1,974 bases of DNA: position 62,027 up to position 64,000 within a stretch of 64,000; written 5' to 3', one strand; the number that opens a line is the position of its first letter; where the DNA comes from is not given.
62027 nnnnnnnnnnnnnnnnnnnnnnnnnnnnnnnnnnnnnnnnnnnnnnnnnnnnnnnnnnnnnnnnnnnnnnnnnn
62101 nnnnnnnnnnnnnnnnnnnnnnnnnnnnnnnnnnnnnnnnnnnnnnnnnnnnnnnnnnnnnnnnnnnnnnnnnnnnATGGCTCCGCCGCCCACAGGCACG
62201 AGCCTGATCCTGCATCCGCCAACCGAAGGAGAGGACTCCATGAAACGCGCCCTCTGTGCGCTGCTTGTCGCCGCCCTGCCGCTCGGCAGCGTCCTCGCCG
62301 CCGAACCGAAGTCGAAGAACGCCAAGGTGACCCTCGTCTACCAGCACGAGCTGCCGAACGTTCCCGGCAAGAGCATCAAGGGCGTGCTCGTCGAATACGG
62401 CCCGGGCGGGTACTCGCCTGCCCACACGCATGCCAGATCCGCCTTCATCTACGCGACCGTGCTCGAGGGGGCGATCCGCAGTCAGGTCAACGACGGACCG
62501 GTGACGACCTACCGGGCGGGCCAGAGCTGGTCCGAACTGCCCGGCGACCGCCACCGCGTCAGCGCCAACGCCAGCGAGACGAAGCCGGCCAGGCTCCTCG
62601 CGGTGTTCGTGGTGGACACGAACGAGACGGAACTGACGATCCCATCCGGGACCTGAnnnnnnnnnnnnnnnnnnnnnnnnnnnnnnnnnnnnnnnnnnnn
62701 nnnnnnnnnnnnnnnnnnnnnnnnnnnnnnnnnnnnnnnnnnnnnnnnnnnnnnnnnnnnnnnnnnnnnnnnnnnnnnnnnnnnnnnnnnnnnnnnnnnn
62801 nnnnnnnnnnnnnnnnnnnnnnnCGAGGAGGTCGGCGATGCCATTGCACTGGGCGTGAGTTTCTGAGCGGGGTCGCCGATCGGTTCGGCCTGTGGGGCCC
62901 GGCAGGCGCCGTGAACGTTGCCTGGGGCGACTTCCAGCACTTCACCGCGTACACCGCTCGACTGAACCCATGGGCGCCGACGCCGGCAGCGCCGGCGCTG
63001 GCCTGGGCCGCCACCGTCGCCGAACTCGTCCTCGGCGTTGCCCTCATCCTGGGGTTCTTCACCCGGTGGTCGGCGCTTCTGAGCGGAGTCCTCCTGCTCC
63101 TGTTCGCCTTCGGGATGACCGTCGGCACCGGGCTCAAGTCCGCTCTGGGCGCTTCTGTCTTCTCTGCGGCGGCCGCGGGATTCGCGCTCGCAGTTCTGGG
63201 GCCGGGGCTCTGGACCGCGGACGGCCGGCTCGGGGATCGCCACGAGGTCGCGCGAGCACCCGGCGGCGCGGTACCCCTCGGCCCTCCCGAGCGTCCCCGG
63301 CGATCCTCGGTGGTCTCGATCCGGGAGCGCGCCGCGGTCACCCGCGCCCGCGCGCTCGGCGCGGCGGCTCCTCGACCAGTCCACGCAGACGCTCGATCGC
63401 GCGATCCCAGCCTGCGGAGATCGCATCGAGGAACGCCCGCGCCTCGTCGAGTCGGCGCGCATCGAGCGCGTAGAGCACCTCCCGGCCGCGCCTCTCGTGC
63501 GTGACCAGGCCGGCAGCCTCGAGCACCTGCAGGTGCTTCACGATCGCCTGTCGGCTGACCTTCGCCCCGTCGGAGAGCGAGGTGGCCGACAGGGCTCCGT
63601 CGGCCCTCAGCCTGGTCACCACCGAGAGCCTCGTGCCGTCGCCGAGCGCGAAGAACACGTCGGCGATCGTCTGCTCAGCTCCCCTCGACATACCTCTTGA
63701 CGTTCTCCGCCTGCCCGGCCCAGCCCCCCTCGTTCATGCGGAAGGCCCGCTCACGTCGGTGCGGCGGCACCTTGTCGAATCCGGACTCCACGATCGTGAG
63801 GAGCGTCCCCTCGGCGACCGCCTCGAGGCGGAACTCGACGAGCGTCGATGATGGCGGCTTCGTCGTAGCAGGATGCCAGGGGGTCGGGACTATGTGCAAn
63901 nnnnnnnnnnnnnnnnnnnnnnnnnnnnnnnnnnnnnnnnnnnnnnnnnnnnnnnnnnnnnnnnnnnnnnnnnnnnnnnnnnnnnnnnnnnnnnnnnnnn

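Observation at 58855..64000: Degraded, mosaic region downstream of tRNA-Asn with a compositionally foreign SDR plus cupin pair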

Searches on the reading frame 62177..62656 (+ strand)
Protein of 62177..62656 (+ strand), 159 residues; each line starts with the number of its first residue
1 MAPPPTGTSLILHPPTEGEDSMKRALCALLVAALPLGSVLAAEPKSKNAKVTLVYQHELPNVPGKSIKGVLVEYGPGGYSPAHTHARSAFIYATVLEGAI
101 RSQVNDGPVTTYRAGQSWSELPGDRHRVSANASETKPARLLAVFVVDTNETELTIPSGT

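Call 5: search_protein_families(library=pfam, max_evalue=0.01, proteins=[window:62177-62656:+])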
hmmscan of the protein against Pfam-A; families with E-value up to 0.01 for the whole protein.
window:62177-62656:+ (159 aa): 2 families
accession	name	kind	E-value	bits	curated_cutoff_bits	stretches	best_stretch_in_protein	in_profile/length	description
PF07883.17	Cupin_2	-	7.5e-14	51.6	27.2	1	71-144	2-70/70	Cupin domain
PF00190.28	Cupin_1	-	0.00036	20.6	22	1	45-126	11-97/151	Cupin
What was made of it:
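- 62237..62656 (+): Cupin_2 protein (139 aa) with an N-terminal signal-peptide-like segment, intact, co-acquired with the SDR. Pfam Cupin_2 51.6 bits (call 5).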

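Call 27: find_related_loci(query=window:62237-62653:+, collection=metagenome_contigs, flank=5000)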
Query window:62237-62653:+ (139 aa) in metagenome_contigs; peptide patterns used: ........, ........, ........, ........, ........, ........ (x = any residue, [..] = any of these).
600 stretches matched a pattern (row limit reached: there are more); 464 encode a relative of the query (tblastn E <= 1e-3); the best 80 are kept; 80 distinct loci.
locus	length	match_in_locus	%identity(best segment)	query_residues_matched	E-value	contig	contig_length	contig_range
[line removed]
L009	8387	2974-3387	89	1-138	1e-81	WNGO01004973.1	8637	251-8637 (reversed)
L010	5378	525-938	89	1-138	2e-81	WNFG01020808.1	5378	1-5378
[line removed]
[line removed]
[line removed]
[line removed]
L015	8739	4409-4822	89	1-138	1e-80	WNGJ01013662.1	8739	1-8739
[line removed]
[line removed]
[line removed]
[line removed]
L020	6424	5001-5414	88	1-138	2e-80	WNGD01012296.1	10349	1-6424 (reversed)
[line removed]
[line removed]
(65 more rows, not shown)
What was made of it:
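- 62237..62656 (+): 464 or more metagenome relatives, the best 83-90% aa identical (call 27).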

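Call 46: search_protein_families(library=ncbifam, max_evalue=0.01, proteins=[window:62237-62656:+])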
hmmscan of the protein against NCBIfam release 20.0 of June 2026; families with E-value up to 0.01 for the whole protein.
window:62237-62656:+ (139 aa): 1 family
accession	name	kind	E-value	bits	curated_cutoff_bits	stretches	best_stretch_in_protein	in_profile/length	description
NF049940.1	MandnitrLy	equivalog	0.0015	18.3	140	1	43-112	31-98/130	(R)-mandelonitrile lyase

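Call 79: search_solved_structures(query=window:62237-62656:+, max_evalue=0.001)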
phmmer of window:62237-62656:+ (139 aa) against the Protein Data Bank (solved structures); distinct sequences matched with E-value up to 0.001: 0.

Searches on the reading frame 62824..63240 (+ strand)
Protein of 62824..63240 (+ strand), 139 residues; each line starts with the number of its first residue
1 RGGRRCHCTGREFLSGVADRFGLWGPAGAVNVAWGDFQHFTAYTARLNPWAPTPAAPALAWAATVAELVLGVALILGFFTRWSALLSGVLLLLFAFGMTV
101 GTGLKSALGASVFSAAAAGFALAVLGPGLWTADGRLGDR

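Call 46: search_protein_families(library=ncbifam, max_evalue=0.01, proteins=[window:62824-63240:+])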
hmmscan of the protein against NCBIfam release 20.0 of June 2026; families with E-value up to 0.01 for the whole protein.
window:62824-63240:+ (139 aa): 2 families
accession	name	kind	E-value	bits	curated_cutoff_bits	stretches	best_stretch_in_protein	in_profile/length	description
NF045576.1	BT_3928_fam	equivalog_domain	4.2e-05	22.8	250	1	34-96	25-87/358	BT_3928 family protein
NF050144.1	matur_HvfX_fam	equivalog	5e-05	23.5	80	1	41-91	30-80/165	HvfX family Cu-binding RiPP maturation protein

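Call 57: search_dna_similar(query=window:62824-63240:+, collection=plasmids, mode=protein, max_rows=8)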
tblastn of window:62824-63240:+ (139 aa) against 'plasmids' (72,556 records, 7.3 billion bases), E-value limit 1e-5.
Records with a match: 1; places in all: 1; records where one place covers at least 80% of the query: 0.
Best place of each record, by identity: <60% 1.
By first word of the organism name: Hymenobacter 1.
By predicted mobility (MOB-suite, as given by PLSDB): non-mobilizable 1.
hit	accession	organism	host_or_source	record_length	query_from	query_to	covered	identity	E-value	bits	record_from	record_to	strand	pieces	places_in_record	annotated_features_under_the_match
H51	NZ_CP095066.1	Hymenobacter volaticus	single cell,air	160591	10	105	69%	55.2%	1e-9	62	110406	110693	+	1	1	DoxX family membrane protein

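Call 60: get_annotated_region(hit=H51, flank=1500)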
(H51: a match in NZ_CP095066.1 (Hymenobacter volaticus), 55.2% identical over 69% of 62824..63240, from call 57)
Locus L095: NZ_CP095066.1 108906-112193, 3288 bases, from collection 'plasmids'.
description: Hymenobacter volaticus strain 5420 S-77 plasmid unnamed5, complete sequence
organism: Hymenobacter volaticus (NCBI taxid 2932254)
taxonomy: Bacteria; Bacteroidota; Cytophagia; Cytophagales; Hymenobacteraceae; Hymenobacter; Hymenobacter volaticus
host: -; source: single cell,air; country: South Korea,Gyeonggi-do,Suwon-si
typing (MOB-suite, as given by PLSDB): non-mobilizable
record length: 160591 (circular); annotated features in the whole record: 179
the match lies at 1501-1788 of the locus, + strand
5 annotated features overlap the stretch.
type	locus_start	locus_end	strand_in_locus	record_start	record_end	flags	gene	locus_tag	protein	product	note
CDS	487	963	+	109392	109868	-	-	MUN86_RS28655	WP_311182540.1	carboxymuconolactone decarboxylase family protein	-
CDS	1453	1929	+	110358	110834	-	-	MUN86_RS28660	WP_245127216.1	DoxX family membrane protein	-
CDS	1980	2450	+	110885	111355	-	-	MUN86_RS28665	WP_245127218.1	carboxymuconolactone decarboxylase family protein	-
CDS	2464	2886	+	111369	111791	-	-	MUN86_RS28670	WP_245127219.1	GNAT family N-acetyltransferase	-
CDS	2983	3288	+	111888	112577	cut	-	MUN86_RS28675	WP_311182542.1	sterol desaturase family protein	GO:0008610 - lipid biosynthetic process [Evidence IEA]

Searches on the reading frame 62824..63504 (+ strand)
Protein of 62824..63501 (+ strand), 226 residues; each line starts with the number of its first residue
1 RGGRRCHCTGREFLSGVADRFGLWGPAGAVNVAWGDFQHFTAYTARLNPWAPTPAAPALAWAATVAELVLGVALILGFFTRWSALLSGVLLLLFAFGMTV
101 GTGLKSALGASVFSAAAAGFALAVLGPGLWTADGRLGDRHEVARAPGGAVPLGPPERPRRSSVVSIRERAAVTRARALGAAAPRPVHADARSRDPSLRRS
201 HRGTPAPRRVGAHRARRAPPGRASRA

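Call 5: search_protein_families(library=pfam, max_evalue=0.01, proteins=[window:62911-63504:+])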
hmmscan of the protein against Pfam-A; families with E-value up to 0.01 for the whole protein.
window:62911-63504:+ (197 aa): 2 families
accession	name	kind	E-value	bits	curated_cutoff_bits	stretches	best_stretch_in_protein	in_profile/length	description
PF07681.17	DoxX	-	4.3e-08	34.1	23.6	1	10-67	25-81/85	DoxX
PF07291.16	MauE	-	1.4e-05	25.8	27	1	16-72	34-90/128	Methylamine utilisation protein MauE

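Call 45: search_protein_families(library=pfam, max_evalue=5, proteins=[window:62824-63501:+])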
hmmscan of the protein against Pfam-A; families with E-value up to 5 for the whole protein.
seq(226 aa): 3 families
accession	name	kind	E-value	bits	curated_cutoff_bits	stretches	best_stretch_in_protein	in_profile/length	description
PF07681.17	DoxX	-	3.5e-08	34.4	23.6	1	38-96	22-81/85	DoxX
PF07291.16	MauE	-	1.8e-05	25.5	27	1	36-101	26-90/128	Methylamine utilisation protein MauE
PF13781.11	DoxX_3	-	0.31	12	25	1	54-99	32-77/102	DoxX-like family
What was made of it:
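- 62851..63240 (+): DoxX-family membrane protein lacking its N-terminus (16 residues; 34 from the first usable start at 62911). An in-frame stop lies at 62821-62823. Probable pseudogene. Pfam DoxX profile positions 22-81 of 85 (call 45).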

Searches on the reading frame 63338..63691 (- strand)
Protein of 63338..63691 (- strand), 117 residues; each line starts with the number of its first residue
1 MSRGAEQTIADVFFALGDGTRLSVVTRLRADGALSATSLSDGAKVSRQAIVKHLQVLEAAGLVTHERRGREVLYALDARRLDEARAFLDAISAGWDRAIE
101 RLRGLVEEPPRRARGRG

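Call 5: search_protein_families(library=pfam, max_evalue=0.01, proteins=[window:63338-63691:-])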
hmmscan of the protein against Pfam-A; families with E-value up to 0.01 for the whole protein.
window:63338-63691:- (117 aa): 12 families
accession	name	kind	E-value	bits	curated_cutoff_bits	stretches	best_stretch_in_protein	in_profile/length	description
PF12840.13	HTH_20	-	6.4e-12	45.7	27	1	16-66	1-51/51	Helix-turn-helix domain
PF08279.18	HTH_11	-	2.4e-06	27.8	25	1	21-62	2-44/55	HTH domain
PF01022.26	HTH_5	-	4.7e-05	23.6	22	1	18-64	1-46/47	Bacterial regulatory protein, arsR family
PF12802.13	MarR_2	-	6e-05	23.6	27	1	30-67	17-54/61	MarR family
PF01978.25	TrmB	-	0.00059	20.1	25.6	1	31-77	20-66/68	Sugar-specific transcriptional regulator TrmB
PF24033.1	DUF7342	-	0.00064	20.2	31.6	1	33-81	17-65/150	Family of unknown function (DUF7342)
PF21248.3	SoFic-like_C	-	0.0026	18.4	27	1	39-74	36-71/76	Protein adenylyltransferase SoFic-like, C-terminal domain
PF01047.28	MarR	-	0.0036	17.6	24.6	1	20-67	4-51/59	MarR family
PF13412.12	HTH_24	-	0.0041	17.1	21.9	1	19-64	3-48/48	Winged helix-turn-helix DNA-binding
PF24037.1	DUF7346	-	0.0055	17.3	28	1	4-76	55-127/139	Family of unknown function (DUF7346)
PF08222.17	HTH_CodY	-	0.0069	16.4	27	0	31-64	2-35/61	CodY helix-turn-helix domain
PF13545.12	HTH_Crp_2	-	0.0094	16.3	27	0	33-83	22-69/70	Crp-like helix-turn-helix domain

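Call 46: search_protein_families(library=ncbifam, max_evalue=0.01, proteins=[window:63338-63691:-])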
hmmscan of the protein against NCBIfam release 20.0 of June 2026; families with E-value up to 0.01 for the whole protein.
window:63338-63691:- (117 aa): 14 families
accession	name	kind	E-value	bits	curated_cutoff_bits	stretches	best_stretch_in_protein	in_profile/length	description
NF033788.1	HTH_metalloreg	subfamily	3e-19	68.6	55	1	10-83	2-75/77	metalloregulator ArsR/SmtB family transcription factor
NF033789.1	repress_SdpR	subfamily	1.4e-12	47.4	100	1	12-85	1-73/79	autorepressor SdpR family transcription factor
NF047906.1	CdPbTransRegCmtR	equivalog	5.5e-08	32.7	150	1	7-88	9-89/104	Cd(II)/Pb(II)-sensing metalloregulatory transcriptional regulator CmtR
NF007528.0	PRK10141.1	subfamily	1.5e-07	31.3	97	1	11-78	8-75/117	metalloregulator ArsR/SmtB family transcription factor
NF041413.1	ArsR_Rv2640c_fam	equivalog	2.2e-07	31.3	155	1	9-90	32-115/118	Rv2640c family ArsR-like transcriptional regulator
NF045707.1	Dbac_1936_reg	equivalog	5.7e-05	23.1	115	1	7-81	5-78/99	ArsR/SmtB-type metalloregulator TsoR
NF040642.1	sulf_sens_BigR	equivalog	7.7e-05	22.7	155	1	8-80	9-80/95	sulfite-sensing transcriptional repressor BigR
TIGR01884.1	cas_HTH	subfamily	0.0001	21.8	60.2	1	20-72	143-196/202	CRISPR-associated CARF protein Csa3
TIGR02702.1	SufR_cyano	equivalog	0.00016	21.5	178.8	1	22-67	4-49/208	iron-sulfur cluster biosynthesis transcriptional regulator SufR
NF008848.0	PRK11886.1-3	equivalog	0.00018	20.6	362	1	28-85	9-68/319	bifunctional biotin--[acetyl-CoA-carboxylase] ligase/biotin operon repressor BirA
NF006811.0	PRK09333.1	equivalog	0.00073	19.1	156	1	42-72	90-120/150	30S ribosomal protein S19e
TIGR00122.1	birA_repr_reg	equivalog_domain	0.0032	17.3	70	1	27-62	7-42/69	biotin operon repressor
NF047699.2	sulf_reg_SurR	exception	0.0036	17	250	1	10-69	2-61/221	sulfur metabolism transcriptional regulator SurR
NF053602.1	Phr_regulator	exception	0.004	16.7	320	1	16-65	9-57/191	heat shock transcription regulator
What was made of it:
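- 63338..63691 (-): Intact ArsR/SmtB-family regulator. NCBIfam NF033788 68.6 bits against a cut-off of 55 (call 46).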

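Call 56: search_dna_similar(query=window:63338-63691:-, collection=plasmids, mode=protein, max_rows=8)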
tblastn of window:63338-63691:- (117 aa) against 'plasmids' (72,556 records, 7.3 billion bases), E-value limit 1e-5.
Records with a match: 46; places in all: 49; records where one place covers at least 80% of the query: 34.
Best place of each record, by identity: 60-80% 2; <60% 44.
By first word of the organism name: Streptomyces 7; Ensifer 4; Roseibium 4; Bacillus 3; Labrenzia 3; Pseudochrobactrum 3; Rhizobium 3; Embleya 2; Caballeronia 2; Shinella 2; and 12 more.
By predicted mobility (MOB-suite, as given by PLSDB): non-mobilizable 35; mobilizable 9; conjugative 2.
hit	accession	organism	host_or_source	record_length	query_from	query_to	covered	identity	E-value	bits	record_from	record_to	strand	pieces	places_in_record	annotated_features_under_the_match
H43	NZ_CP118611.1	Ensifer adhaerens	Pure isolate,Rhizosphere of Cyperus ...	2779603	1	109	93%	65.1%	8e-28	112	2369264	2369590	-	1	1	none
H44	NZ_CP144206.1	Sinorhizobium chiapasense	mixed culture,rhizosphere soil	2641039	1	109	93%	64.2%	4e-20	91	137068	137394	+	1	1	none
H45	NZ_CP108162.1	Streptomyces sp. NBC_00158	-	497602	2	114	97%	41.6%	3e-12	68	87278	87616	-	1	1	metalloregulator ArsR/SmtB family transcription factor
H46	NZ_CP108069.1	Streptomyces sp. NBC_00272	-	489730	4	107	89%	45.2%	3e-13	71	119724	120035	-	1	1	metalloregulator ArsR/SmtB family transcription factor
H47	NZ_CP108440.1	Streptomyces sp. NBC_01278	-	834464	4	107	89%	45.2%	3e-13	71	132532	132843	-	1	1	metalloregulator ArsR/SmtB family transcription factor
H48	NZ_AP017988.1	Aminobacter sp. SS-2016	Lotus japoicus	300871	10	117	92%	43.4%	2e-13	72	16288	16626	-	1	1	metalloregulator ArsR/SmtB family transcription factor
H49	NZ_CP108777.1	Embleya sp. NBC_00896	-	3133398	3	107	90%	41.9%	4e-12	68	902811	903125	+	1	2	none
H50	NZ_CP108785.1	Embleya sp. NBC_00888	-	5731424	11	107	83%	43.3%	1e-8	58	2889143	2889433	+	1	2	none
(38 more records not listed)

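Call 59: get_annotated_region(hit=H43, flank=2500)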
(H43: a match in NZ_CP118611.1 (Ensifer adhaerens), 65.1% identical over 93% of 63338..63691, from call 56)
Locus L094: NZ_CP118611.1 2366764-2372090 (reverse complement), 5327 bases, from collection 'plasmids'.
description: Ensifer adhaerens strain CTYH.Ch1 plasmid pCTYH.Ch1_1, complete sequence
organism: Ensifer adhaerens (NCBI taxid 106592)
taxonomy: Bacteria; Pseudomonadota; Alphaproteobacteria; Hyphomicrobiales; Rhizobiaceae; Ensifer; Ensifer adhaerens
host: -; source: Pure isolate,Rhizosphere of Cyperus brevifolius; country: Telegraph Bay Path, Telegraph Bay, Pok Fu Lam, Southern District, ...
typing (MOB-suite, as given by PLSDB): conjugative; relaxase MOBQ; mating-pair formation MPF_T
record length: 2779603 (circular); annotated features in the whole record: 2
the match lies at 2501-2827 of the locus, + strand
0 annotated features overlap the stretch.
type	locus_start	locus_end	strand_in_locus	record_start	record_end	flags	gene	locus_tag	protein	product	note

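Call 71: find_encoding_contigs(protein=window:63338-63691:-, flank=10000, max_places=6)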
Protein window:63338-63691:- (117 aa): 1 contig read that carries it; 1 place shown.
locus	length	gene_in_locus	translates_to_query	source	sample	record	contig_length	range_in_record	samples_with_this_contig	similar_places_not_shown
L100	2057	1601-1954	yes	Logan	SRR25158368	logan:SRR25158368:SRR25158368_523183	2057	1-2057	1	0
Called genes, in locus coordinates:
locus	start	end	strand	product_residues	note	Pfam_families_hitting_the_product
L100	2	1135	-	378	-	?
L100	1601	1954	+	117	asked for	PF12840:HTH_20, PF08279:HTH_11 (weak)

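Call 76: search_protein_families(library=pfam, max_evalue=0.01, proteins=[L100:2-1135:-])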
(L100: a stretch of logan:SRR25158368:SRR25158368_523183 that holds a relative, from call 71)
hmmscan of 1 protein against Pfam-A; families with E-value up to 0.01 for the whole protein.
L100:2-1135:- (378 aa): 1 family
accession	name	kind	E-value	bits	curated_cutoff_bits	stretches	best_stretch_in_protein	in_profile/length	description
PF13231.12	PMT_2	-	1.2e-14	55.2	26.1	1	69-220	5-153/160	Dolichyl-phosphate-mannose-protein mannosyltransferase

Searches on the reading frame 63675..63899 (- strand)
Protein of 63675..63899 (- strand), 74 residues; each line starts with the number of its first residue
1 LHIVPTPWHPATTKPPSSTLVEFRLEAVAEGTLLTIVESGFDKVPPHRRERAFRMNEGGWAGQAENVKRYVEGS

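Call 5: search_protein_families(library=pfam, max_evalue=0.01, proteins=[window:63675-63899:-])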
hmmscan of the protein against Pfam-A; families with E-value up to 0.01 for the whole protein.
window:63675-63899:- (74 aa): 1 family
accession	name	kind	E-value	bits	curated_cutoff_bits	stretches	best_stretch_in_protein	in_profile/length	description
PF08327.17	AHSA1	-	0.00013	22.6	22.1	1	2-72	61-125/125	Activator of Hsp90 ATPase homolog 1-like protein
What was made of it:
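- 63675..63899 (-): C-terminal fragment (74 aa) of an AHSA1/SRPBCC protein, truncated at the 5' end. Pfam AHSA1 positions 61-125 of 125 (call 5).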

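Call 46: search_protein_families(library=ncbifam, max_evalue=0.01, proteins=[window:63675-63899:-])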
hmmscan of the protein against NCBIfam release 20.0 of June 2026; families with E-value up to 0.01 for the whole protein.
window:63675-63899:- (74 aa): 0 families
